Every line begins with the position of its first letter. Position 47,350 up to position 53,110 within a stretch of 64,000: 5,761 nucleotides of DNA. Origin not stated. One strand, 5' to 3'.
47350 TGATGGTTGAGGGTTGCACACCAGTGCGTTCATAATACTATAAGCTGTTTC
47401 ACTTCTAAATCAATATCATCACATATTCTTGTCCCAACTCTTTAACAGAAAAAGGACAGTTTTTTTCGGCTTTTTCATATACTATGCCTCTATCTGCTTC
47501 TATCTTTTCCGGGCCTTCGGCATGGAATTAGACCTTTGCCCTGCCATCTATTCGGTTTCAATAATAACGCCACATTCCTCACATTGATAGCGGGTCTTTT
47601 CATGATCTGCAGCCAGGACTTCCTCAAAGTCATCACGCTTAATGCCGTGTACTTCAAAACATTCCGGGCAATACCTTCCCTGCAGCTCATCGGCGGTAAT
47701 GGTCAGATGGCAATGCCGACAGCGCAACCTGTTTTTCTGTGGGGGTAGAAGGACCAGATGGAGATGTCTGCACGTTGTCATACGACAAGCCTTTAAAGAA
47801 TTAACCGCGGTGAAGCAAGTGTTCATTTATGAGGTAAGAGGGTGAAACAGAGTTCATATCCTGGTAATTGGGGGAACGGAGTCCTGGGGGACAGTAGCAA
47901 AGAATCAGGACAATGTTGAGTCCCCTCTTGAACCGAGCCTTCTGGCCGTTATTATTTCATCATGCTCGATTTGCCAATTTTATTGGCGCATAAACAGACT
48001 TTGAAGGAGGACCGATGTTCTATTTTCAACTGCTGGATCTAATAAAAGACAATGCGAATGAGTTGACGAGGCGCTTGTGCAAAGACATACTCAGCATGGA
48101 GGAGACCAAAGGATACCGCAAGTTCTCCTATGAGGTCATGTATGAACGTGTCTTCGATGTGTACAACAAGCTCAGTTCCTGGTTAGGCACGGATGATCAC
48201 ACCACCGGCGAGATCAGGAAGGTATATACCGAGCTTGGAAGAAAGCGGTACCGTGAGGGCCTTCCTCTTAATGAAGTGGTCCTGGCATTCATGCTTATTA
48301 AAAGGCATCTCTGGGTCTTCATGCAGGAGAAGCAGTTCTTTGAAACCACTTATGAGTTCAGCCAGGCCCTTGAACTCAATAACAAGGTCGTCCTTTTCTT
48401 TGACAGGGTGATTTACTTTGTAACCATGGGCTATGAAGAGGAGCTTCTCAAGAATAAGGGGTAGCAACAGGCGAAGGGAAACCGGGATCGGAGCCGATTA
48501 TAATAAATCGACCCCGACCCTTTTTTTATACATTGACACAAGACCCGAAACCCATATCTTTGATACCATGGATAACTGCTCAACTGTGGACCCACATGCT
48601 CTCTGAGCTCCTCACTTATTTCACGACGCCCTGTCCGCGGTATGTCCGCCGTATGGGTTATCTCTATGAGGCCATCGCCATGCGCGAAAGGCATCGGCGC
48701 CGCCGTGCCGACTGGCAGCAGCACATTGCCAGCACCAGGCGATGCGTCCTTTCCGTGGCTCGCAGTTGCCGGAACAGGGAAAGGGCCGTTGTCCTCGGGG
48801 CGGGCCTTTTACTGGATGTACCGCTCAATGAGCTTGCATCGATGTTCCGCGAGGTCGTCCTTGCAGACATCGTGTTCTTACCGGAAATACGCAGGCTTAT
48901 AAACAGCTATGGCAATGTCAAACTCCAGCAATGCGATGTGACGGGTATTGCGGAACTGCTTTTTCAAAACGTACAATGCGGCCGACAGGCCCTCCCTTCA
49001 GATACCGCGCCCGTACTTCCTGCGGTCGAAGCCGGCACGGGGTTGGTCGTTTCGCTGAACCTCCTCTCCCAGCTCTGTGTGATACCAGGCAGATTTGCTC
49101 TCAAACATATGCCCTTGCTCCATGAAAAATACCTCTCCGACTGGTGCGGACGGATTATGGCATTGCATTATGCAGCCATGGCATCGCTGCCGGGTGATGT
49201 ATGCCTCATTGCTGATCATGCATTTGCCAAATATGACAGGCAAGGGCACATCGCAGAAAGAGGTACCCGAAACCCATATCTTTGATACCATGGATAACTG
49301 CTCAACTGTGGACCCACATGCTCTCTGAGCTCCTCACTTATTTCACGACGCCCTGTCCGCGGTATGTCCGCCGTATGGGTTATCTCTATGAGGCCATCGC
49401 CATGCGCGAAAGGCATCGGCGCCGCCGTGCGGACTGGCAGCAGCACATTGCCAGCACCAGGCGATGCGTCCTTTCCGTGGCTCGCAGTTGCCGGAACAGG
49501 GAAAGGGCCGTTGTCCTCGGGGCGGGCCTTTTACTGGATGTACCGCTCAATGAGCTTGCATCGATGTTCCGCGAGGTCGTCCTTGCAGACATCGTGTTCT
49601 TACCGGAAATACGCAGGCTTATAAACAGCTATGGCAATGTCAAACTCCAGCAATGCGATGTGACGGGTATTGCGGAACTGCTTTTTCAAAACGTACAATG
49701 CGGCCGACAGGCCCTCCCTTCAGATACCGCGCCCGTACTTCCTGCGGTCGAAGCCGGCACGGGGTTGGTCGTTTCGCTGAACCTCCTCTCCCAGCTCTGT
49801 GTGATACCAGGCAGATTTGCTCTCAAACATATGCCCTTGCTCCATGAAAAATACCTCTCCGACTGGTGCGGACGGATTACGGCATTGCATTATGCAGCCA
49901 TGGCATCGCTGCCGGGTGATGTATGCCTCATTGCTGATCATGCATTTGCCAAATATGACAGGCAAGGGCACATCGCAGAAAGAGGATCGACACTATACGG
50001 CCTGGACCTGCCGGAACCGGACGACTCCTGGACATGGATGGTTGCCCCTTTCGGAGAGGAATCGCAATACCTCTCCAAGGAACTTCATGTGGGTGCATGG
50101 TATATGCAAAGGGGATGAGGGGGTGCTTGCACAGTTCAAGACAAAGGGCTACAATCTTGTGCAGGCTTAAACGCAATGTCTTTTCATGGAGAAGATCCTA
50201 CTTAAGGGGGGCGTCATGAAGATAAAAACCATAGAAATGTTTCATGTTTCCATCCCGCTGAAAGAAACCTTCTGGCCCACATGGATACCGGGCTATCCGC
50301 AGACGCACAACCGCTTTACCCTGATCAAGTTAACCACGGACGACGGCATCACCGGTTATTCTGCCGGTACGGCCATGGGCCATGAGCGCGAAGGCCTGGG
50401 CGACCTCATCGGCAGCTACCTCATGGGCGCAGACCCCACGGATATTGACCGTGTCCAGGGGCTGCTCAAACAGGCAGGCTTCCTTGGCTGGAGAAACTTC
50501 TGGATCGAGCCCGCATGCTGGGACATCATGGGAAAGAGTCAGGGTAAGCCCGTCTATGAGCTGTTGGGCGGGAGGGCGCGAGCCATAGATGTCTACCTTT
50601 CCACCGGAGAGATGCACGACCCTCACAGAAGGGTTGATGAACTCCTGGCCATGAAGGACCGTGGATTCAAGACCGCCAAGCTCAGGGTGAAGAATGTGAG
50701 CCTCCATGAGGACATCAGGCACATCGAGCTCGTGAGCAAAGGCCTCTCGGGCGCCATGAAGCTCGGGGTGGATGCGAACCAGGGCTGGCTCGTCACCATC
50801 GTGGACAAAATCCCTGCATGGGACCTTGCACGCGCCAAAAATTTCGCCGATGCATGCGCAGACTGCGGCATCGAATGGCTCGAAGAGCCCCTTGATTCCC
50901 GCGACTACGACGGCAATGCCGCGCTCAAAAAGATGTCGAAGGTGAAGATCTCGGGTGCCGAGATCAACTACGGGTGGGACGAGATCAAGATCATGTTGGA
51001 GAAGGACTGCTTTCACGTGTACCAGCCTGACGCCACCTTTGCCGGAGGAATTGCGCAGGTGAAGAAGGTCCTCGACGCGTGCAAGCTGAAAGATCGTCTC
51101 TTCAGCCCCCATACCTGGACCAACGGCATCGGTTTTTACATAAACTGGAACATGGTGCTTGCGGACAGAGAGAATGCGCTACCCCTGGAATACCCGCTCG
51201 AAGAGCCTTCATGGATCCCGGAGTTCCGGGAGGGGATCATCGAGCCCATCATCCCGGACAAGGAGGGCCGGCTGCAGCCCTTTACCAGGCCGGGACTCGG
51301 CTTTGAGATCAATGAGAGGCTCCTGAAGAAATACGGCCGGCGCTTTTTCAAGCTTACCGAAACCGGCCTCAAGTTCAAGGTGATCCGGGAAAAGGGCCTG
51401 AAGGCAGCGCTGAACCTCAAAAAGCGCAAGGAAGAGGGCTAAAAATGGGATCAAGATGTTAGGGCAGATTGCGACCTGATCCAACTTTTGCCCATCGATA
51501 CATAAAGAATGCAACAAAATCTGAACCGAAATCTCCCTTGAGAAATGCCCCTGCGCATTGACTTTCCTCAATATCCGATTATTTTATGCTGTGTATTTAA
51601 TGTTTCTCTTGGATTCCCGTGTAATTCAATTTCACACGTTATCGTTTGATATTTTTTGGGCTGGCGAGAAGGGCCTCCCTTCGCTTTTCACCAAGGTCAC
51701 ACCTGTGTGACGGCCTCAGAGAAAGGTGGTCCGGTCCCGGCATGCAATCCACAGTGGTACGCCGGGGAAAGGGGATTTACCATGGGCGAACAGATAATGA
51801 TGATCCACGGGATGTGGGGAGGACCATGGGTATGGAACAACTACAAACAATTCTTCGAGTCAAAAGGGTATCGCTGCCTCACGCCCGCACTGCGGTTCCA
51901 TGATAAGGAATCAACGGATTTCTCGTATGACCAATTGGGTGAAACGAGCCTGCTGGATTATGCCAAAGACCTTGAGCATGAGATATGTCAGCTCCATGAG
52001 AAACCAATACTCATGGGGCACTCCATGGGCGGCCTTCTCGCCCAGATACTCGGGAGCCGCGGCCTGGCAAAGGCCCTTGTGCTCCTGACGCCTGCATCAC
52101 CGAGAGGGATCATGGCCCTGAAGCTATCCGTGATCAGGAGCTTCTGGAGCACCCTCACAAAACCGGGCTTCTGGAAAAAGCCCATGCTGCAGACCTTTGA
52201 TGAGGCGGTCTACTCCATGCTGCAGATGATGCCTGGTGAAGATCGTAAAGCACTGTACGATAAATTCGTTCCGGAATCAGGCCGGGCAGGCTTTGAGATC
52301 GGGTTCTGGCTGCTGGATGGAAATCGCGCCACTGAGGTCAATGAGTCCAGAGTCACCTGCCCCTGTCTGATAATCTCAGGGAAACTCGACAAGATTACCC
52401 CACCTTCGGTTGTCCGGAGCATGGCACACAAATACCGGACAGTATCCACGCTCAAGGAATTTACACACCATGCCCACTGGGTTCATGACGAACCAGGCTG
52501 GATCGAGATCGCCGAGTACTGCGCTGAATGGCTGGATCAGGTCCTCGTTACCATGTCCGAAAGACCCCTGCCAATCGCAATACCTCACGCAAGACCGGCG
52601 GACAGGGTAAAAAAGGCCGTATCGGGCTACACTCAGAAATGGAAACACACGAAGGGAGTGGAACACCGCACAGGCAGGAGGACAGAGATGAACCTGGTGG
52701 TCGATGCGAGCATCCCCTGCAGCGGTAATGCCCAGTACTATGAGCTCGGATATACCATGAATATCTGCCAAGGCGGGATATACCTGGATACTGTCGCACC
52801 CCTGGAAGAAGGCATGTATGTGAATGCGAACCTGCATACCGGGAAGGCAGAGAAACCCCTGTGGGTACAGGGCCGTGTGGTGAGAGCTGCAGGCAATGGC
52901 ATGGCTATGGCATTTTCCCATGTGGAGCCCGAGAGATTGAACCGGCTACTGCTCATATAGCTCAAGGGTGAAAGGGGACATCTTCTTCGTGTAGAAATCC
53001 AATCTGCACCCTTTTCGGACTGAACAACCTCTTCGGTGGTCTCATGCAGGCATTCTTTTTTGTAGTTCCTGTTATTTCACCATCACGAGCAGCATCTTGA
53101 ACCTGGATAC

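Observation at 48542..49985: Near-perfect 722-bp head-to-tail tandem duplication inside a gene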

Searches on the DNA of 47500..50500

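Call 64: search_rna_families(source=window, start=47500, end=50500, threshold=evalue, max_evalue=1)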
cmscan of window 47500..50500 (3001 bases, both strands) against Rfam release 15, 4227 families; matches with E-value up to 1: 2.
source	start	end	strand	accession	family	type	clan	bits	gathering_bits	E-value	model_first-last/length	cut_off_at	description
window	48235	48319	+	RF01906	HOTAIR_3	Gene; lncRNA;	-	19.2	80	0.35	1-98/98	no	HOTAIR conserved region 3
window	49714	49846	+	RF02267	Vax2os1_2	Gene; lncRNA;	-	12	55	0.12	1-466/466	no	Vax2os1 conserved region 2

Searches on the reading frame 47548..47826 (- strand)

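Call 6: search_protein_families(library=pfam, proteins=[window:47548-47826:-], max_evalue=0.01)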
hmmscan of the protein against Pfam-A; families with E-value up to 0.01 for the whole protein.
window:47548-47826:- (92 aa): 3 families
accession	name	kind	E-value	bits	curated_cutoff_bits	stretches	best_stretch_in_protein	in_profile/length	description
PF05876.18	GpA_ATPase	-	0.00034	20.8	25.6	1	53-91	197-235/247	Phage terminase large subunit gpA, ATPase domain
PF10058.14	Zn_ribbon_10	-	0.0066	16.6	24.2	0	53-88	25-53/54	ER junction formation factor lunapark, zinc ribbon finger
PF23447.1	DUF7128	-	0.0092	16.3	25.7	0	76-91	9-24/44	Domain of unknown function (DUF7128)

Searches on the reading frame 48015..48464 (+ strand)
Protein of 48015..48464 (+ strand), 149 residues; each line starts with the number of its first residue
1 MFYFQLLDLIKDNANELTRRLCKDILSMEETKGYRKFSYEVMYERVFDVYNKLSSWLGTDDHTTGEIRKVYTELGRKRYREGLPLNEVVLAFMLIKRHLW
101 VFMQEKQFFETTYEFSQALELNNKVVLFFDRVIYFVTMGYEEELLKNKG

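Call 6: search_protein_families(library=pfam, proteins=[window:48015-48464:+], max_evalue=0.01)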
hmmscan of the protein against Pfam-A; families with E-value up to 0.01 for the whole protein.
window:48015-48464:+ (149 aa): 1 family
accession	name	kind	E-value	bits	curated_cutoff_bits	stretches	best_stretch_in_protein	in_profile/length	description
PF14361.12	RsbRD_N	-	0.0075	17.4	24.3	1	8-99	3-99/104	RsbT co-antagonist protein rsbRD N-terminal domain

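Call 7: search_protein_families(library=ncbifam, proteins=[window:48015-48464:+], max_evalue=0.01)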
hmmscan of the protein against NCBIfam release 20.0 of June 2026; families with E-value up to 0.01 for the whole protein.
window:48015-48464:+ (149 aa): 0 families

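Call 33: find_encoding_contigs(protein=window:48015-48464:+, flank=4000, max_places=10)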
Protein window:48015-48464:+ (149 aa): 3 contigs read that carry it; 3 places shown.
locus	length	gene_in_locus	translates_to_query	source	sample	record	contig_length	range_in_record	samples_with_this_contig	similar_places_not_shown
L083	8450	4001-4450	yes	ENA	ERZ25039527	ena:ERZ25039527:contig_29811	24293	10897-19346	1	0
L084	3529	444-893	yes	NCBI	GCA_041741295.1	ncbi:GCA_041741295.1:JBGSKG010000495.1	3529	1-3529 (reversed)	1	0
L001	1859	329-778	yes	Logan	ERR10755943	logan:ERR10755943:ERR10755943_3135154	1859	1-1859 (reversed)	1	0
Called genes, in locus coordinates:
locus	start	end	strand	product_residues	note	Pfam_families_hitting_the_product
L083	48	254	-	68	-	-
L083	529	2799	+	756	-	PF03176:MMPL, PF12349:Sterol-sensing, PF03176:MMPL, PF00873:ACR_tran (weak), PF02460:Patched (weak)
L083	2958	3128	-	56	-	-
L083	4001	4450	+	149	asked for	PF14361:RsbRD_N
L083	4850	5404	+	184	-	-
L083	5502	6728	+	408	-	PF02746:MR_MLE_N, PF13378:MR_MLE_C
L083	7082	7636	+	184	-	PF00561:Abhydrolase_1, PF12697:Abhydrolase_6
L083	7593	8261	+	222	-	PF07238:PilZ (weak)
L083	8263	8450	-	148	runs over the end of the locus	PF07883:Cupin_2 (weak)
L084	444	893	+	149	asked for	PF14361:RsbRD_N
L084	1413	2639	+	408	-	PF02746:MR_MLE_N, PF13378:MR_MLE_C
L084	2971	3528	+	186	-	?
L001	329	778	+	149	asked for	PF14361:RsbRD_N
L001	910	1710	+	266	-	-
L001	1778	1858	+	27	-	?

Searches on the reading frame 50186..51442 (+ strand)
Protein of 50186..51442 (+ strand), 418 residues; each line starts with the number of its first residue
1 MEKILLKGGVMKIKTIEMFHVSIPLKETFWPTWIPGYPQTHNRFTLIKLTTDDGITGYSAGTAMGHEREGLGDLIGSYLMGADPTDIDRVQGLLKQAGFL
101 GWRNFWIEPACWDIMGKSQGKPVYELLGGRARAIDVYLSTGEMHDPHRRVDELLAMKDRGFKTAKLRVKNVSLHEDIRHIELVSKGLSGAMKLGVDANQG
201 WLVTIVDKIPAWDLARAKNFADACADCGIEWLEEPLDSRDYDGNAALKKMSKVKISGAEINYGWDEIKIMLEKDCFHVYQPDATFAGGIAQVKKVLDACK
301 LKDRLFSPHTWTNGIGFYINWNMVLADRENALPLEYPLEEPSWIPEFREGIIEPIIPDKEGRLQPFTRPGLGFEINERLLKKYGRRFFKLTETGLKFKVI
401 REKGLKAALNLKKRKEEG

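Call 6: search_protein_families(library=pfam, proteins=[window:50186-51442:+], max_evalue=0.01)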
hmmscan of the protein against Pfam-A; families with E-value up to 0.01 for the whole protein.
window:50186-51442:+ (418 aa): 2 families
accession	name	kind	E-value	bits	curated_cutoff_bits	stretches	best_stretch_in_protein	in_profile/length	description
PF13378.12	MR_MLE_C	-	2.8e-39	135.5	29.4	1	152-378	5-218/219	Enolase C-terminal domain-like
PF02746.21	MR_MLE_N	-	1e-10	42.3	22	1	41-128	25-117/117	Mandelate racemase / muconate lactonizing enzyme, N-terminal domain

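Call 7: search_protein_families(library=ncbifam, proteins=[window:50186-51442:+], max_evalue=0.01)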
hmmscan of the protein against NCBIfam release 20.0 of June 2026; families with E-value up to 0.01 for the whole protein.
window:50186-51442:+ (418 aa): 15 families
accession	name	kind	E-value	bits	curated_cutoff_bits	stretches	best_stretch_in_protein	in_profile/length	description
NF040866.1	AraD_Arch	equivalog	1.1e-29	103.6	650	1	107-383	107-369/372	arabinonate dehydratase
NF047820.1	TalGalacDh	equivalog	7.6e-29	100.8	500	1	12-379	3-360/371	L-talarate/galactarate dehydratase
NF010624.0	PRK14017.1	equivalog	3.4e-27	95.5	311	1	41-383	12-360/382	galactonate dehydratase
NF043002.1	HProlDhtase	equivalog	3.1e-21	75.7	500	1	11-203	1-200/366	cis-3-hydroxy-L-proline dehydratase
NF011968.0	PRK15440.1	equivalog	9.5e-20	70.8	393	1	51-378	66-386/395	L-rhamnonate dehydratase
TIGR02534.1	mucon_cyclo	subfamily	2.1e-18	66.5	334.95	1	40-385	25-367/368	muconate/chloromuconate family cycloisomerase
NF040790.2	glucon_galact_dh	equivalog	1.9e-17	63.2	750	1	107-384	97-370/390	bifunctional D-gluconate/D-galactonate dehydratase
NF043051.1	ManoateDhtManD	equivalog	1.1e-16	60.7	550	2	43-167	16-149/403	D-mannonate dehydratase ManD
NF011654.0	PRK15072.1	subfamily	1.4e-16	60.3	430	1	43-167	16-149/404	D-galactonate dehydratase family protein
TIGR01928.1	menC_lowGC_arch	equivalog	4.6e-09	35.7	200.65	1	107-302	95-274/325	o-succinylbenzoate synthase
TIGR01927.1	menC_gam_Gplu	equivalog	8.1e-08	31.9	130.55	1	154-298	118-252/307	o-succinylbenzoate synthase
NF041118.1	A_G_epim_Thtga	equivalog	9.3e-08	31.6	500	1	106-256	100-238/341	L-Ala-D/L-Glu epimerase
NF042940.1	racemase_DgcA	equivalog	1e-05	24.9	400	1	107-242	88-206/323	N-acetyl-D-Glu racemase DgcA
NF002782.0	PRK02901.1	equivalog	0.00015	20.8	288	1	149-259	92-192/328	o-succinylbenzoate synthase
NF002739.0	PRK02714.1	equivalog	0.00058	19.4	259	1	151-258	124-223/320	o-succinylbenzoate synthase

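Call 39: find_encoding_contigs(protein=window:50216-51442:+, flank=4000, max_places=10)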
Protein window:50216-51442:+ (408 aa): 1 contig read that carries it; 1 place shown.
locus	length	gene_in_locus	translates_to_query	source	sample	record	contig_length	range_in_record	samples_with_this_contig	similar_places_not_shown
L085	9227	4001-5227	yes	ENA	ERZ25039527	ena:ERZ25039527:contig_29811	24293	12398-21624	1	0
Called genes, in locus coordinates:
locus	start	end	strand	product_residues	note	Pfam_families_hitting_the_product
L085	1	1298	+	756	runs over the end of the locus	PF03176:MMPL, PF12349:Sterol-sensing, PF03176:MMPL, PF00873:ACR_tran (weak), PF02460:Patched (weak)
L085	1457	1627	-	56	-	-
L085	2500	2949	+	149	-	PF14361:RsbRD_N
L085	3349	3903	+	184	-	-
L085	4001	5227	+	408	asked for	PF02746:MR_MLE_N, PF13378:MR_MLE_C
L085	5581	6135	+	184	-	PF00561:Abhydrolase_1, PF12697:Abhydrolase_6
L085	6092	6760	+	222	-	PF07238:PilZ (weak)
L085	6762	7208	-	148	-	PF07883:Cupin_2 (weak)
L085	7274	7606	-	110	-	PF13911:AhpC-TSA_2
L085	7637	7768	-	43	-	-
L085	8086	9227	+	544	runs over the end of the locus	PF03063:Prismane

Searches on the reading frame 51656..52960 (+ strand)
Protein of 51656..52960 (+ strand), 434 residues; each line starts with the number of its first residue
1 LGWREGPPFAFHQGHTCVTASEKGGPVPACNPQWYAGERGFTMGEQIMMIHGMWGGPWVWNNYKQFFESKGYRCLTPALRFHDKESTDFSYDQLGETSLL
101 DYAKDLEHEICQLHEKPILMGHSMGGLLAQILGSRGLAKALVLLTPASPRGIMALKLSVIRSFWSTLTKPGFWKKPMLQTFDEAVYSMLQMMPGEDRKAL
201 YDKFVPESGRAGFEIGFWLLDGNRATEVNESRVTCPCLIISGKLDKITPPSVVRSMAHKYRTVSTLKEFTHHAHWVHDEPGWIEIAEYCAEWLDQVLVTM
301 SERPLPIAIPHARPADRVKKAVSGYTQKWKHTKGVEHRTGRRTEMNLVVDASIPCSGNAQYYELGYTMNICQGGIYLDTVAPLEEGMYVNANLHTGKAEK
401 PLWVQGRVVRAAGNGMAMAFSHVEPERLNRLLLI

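Call 6: search_protein_families(library=pfam, proteins=[window:51656-52960:+], max_evalue=0.01)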
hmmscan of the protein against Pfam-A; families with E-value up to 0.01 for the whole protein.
window:51656-52960:+ (434 aa): 6 families
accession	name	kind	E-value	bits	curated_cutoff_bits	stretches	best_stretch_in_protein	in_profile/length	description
PF12697.13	Abhydrolase_6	-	3.7e-18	67.4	26.3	1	49-281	3-212/217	Alpha/beta hydrolase family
PF00561.26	Abhydrolase_1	-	6.6e-12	46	25.8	1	47-279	3-243/245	alpha/beta hydrolase fold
PF12146.15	Hydrolase_4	-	1.3e-10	41.4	27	1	112-280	71-238/239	Serine aminopeptidase, S33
PF07238.19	PilZ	-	4.3e-06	27.4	22.5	1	341-431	6-96/102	PilZ domain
PF05728.18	UPF0227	-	0.0051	17.2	21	0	102-147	45-90/187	Uncharacterised protein family (UPF0227)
PF03959.19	FSH1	-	0.0083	16.3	21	0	228-270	154-196/211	Serine hydrolase (FSH1)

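Call 7: search_protein_families(library=ncbifam, proteins=[window:51656-52960:+], max_evalue=0.01)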
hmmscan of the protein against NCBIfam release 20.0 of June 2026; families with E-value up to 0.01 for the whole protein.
window:51656-52960:+ (434 aa): 10 families
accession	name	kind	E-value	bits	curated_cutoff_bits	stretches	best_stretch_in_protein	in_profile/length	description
TIGR03695.1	menH_SHCHC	equivalog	2.5e-06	27.1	208.55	1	45-133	3-89/252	2-succinyl-6-hydroxy-2,4-cyclohexadiene-1-carboxylate synthase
TIGR03056.1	bchO_mg_che_rel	equivalog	2.6e-06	26.6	172.55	0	32-132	16-112/278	alpha/beta fold hydrolase BchO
TIGR02266.1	gmx_TIGR02266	paralog_domain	1e-05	25.6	68.7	1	365-429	19-89/96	TIGR02266 family protein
TIGR02427.1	protocat_pcaD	equivalog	1.4e-05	24.6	255.85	0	231-274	190-232/251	3-oxoadipate enol-lactonase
NF050089.1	i_nPHAscl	equivalog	1.8e-05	24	300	0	90-154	59-125/288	intracellular short-chain-length polyhydroxyalkanoate depolymerase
TIGR01738.1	bioH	equivalog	0.00012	21.8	206.95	0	232-274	186-227/245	pimeloyl-ACP methyl ester esterase BioH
NF011457.0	PRK14875.1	equivalog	0.00019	20.5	307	0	40-146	128-231/372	acetoin dehydrogenase dihydrolipoyllysine-residue acetyltransferase subunit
NF051488.1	bifunc_PcaDC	exception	0.00053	19.2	390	1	229-277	188-235/375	bifunctional 3-oxoadipate enol-lactonase/4-carboxymuconolactone decarboxylase PcaDC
NF051487.1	bifunc_PcaCD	exception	0.00078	18.6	430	0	231-273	351-392/413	bifunctional 4-carboxymuconolactone decarboxylase/3-oxoadipate enol-lactonase PcaCD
NF008340.0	PRK11126.1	equivalog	0.0098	15.1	261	0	45-131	15-94/255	2-succinyl-6-hydroxy-2,4-cyclohexadiene-1-carboxylate synthase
